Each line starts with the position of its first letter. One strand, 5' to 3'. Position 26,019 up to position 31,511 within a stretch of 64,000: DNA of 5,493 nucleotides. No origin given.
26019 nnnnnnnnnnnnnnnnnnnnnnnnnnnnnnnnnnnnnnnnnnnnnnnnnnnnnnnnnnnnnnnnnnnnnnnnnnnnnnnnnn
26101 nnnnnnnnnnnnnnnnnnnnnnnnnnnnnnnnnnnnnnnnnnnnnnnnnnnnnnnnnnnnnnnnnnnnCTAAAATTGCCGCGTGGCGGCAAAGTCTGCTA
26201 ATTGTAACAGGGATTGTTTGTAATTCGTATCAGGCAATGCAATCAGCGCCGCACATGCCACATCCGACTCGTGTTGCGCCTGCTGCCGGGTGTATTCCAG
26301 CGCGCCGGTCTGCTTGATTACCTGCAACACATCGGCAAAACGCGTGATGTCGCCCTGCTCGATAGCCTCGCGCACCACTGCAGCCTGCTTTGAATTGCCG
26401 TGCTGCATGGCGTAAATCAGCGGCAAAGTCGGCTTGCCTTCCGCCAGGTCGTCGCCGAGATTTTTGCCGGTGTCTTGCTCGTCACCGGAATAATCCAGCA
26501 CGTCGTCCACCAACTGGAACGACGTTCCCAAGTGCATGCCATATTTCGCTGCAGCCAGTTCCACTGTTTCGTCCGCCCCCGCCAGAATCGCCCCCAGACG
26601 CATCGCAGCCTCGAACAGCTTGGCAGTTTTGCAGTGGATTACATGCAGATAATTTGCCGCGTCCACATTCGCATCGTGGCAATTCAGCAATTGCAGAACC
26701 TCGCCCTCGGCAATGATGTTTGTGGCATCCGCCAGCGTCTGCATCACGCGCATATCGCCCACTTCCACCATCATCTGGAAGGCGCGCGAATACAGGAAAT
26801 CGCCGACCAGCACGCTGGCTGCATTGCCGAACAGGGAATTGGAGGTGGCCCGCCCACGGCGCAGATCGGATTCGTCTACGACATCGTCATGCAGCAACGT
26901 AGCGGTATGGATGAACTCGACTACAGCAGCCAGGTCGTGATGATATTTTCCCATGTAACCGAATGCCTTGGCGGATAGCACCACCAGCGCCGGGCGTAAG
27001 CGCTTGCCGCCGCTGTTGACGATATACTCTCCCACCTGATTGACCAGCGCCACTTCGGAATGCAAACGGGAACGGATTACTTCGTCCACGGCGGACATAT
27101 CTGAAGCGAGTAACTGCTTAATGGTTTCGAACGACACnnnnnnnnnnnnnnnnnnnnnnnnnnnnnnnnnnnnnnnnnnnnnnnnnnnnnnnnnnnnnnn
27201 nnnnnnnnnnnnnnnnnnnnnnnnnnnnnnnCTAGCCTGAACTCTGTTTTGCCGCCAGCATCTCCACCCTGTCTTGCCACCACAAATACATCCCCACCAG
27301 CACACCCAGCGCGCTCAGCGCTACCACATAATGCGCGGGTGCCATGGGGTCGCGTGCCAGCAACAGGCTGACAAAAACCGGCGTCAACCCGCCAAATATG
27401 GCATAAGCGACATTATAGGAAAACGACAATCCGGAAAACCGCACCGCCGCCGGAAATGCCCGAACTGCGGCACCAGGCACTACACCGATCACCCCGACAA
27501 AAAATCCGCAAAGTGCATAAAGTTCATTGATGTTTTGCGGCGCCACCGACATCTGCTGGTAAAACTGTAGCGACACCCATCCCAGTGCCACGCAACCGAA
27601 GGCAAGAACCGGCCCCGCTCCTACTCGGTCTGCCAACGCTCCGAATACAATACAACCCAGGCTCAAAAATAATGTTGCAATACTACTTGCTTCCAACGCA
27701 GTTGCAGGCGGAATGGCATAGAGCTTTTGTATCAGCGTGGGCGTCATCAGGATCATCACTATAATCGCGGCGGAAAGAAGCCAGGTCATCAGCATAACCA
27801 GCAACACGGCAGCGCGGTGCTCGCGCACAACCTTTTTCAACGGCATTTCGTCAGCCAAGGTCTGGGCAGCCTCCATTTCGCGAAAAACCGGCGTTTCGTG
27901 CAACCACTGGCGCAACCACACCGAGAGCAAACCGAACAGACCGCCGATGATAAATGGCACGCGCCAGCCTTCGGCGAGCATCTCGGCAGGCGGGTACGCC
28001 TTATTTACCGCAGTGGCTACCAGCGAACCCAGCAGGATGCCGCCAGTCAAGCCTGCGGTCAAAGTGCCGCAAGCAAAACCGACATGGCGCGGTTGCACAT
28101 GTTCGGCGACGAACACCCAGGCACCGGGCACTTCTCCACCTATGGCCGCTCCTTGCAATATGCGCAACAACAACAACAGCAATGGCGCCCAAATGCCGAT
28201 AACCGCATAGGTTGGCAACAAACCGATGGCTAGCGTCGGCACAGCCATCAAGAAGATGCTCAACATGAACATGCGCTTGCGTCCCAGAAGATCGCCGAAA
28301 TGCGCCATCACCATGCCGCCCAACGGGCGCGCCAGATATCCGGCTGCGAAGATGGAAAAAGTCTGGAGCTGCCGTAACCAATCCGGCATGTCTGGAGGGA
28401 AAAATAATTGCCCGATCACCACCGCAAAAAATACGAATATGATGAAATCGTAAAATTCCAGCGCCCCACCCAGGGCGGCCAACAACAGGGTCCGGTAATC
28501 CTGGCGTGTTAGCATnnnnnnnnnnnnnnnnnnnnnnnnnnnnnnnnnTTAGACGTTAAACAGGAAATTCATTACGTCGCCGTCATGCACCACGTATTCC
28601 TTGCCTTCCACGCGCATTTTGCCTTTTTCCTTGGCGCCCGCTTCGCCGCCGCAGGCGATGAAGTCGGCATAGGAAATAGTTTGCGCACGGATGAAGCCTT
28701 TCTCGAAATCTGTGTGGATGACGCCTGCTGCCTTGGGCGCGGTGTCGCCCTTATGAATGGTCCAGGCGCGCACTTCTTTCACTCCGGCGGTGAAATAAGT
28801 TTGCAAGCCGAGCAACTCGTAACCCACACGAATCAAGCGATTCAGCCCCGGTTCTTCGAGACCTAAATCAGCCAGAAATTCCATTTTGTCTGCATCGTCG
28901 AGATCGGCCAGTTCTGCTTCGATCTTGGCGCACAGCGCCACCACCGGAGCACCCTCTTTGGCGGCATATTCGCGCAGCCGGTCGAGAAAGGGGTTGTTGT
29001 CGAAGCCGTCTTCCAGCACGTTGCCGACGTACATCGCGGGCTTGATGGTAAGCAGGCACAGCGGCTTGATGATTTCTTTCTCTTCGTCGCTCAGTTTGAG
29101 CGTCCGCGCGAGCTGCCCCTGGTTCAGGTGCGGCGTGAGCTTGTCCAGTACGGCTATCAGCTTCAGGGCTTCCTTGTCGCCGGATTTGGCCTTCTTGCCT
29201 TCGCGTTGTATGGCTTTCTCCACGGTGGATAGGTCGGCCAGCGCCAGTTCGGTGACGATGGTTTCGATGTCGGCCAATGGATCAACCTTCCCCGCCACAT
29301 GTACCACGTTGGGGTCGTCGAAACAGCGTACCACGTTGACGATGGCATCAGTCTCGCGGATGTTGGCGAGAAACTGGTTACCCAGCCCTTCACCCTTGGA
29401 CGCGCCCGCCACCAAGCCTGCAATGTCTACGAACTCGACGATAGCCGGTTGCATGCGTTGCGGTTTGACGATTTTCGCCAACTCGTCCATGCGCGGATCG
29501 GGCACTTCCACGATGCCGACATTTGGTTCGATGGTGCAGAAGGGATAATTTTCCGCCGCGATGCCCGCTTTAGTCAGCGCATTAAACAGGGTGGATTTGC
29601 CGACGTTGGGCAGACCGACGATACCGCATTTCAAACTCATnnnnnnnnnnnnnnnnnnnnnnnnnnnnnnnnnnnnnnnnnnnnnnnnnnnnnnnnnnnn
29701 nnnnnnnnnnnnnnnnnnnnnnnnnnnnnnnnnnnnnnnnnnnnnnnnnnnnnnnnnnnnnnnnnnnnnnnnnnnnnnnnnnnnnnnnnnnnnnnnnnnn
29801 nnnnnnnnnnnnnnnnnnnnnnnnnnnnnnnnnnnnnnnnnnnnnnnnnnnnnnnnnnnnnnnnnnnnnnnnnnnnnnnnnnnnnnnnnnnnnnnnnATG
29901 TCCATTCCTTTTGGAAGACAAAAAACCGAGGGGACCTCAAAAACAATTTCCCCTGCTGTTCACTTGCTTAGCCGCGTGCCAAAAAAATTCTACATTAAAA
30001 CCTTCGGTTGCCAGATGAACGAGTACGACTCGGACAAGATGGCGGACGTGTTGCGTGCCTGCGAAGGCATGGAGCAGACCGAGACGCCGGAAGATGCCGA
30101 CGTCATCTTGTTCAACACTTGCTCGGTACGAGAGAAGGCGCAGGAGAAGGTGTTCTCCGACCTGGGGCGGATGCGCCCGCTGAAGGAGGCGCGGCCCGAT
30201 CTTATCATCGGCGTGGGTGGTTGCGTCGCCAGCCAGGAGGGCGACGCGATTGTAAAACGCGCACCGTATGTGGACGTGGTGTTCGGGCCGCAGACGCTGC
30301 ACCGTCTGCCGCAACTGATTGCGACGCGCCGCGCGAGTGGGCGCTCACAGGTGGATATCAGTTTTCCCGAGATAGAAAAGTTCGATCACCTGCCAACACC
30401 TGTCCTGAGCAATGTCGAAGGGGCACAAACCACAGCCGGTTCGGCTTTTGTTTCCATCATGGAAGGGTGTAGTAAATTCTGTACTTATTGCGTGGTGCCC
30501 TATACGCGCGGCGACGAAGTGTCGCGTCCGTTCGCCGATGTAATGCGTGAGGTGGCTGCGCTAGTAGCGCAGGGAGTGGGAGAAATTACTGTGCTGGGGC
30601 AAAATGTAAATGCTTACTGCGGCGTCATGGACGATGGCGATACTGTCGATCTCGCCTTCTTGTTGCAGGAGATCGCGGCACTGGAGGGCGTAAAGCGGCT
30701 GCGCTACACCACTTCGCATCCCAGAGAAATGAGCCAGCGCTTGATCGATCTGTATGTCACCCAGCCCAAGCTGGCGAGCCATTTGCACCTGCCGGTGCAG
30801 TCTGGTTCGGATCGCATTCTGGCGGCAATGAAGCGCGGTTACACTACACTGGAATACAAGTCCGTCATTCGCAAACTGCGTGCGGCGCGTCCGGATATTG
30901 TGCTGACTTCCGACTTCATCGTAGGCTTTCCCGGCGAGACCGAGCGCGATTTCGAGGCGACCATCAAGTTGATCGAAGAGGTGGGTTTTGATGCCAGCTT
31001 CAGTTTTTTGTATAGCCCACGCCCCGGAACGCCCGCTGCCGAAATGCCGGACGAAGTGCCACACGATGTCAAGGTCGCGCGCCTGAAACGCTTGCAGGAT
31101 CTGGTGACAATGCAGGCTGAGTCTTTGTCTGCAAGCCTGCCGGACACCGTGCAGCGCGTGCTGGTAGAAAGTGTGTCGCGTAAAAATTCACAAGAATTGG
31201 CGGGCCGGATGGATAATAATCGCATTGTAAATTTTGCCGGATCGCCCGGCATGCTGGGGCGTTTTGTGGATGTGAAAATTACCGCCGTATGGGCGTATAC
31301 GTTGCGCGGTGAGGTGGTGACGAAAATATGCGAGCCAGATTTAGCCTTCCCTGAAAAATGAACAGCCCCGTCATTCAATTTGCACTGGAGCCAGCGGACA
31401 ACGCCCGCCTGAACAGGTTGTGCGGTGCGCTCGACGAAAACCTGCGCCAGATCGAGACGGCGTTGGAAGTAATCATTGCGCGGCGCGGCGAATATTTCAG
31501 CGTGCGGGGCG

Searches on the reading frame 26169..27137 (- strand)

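Call 74: search_protein_families(library=pfam, proteins=[window:26169-27137:-], max_evalue=0.000001)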
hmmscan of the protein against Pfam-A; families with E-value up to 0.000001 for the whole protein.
window:26169-27137:- (322 aa): 1 family
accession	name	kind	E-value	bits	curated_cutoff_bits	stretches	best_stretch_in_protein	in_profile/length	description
PF00348.22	polyprenyl_synt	-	6.6e-82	274.9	27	1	31-263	3-238/251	Polyprenyl synthetase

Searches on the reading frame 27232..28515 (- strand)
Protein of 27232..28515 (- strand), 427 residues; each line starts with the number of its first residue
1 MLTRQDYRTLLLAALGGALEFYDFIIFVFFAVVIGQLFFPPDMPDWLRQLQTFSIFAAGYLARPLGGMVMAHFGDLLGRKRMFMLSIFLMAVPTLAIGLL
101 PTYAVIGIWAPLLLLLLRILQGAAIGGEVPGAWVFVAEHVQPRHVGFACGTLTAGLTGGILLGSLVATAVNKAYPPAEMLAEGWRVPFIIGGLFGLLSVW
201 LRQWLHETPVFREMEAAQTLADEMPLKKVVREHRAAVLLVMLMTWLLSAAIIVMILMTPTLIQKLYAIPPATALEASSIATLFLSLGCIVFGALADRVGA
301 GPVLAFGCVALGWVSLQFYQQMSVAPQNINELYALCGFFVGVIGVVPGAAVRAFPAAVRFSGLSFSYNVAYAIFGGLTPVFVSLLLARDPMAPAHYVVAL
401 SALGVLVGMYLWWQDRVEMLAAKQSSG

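Call 74: search_protein_families(library=pfam, proteins=[window:27232-28515:-], max_evalue=0.000001)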
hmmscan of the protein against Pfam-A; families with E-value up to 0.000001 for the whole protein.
window:27232-28515:- (427 aa): 2 families
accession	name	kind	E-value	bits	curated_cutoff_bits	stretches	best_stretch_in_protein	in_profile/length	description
PF07690.21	MFS_1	-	5.8e-23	81.8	33.4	1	27-377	3-345/347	Major Facilitator Superfamily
PF00083.30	Sugar_tr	-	1.2e-19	71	22.3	1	11-220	3-206/452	Sugar (and other) transporter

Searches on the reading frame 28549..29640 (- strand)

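Call 74: search_protein_families(library=pfam, proteins=[window:28549-29640:-], max_evalue=0.000001)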
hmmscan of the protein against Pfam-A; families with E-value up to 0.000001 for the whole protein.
window:28549-29640:- (363 aa): 3 families
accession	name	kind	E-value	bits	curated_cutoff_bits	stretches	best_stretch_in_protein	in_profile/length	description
PF06071.19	YchF-GTPase_C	-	1.5e-39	134.4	27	1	279-362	1-84/84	Protein of unknown function (DUF933)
PF01926.29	MMR_HSR1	-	1.5e-21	77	21.9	1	5-107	2-85/113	50S ribosome-binding GTPase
PF02421.24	FeoB_N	-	3.2e-08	33.7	27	1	5-47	3-45/156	Ferrous iron transport protein B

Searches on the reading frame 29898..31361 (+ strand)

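Call 74: search_protein_families(library=pfam, proteins=[window:29898-31361:+], max_evalue=0.000001)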
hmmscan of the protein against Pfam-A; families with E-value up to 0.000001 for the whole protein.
window:29898-31361:+ (487 aa): 3 families
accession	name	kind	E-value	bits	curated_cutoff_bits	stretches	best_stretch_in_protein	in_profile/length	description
PF00919.26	UPF0004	-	3.2e-31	107.7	27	1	30-130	1-98/98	Uncharacterized protein family UPF0004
PF04055.27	Radical_SAM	-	6.5e-27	95.2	29.5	1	185-359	1-166/166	Radical SAM superfamily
PF01938.26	TRAM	-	2.8e-14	53.1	21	1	417-474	6-61/61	TRAM domain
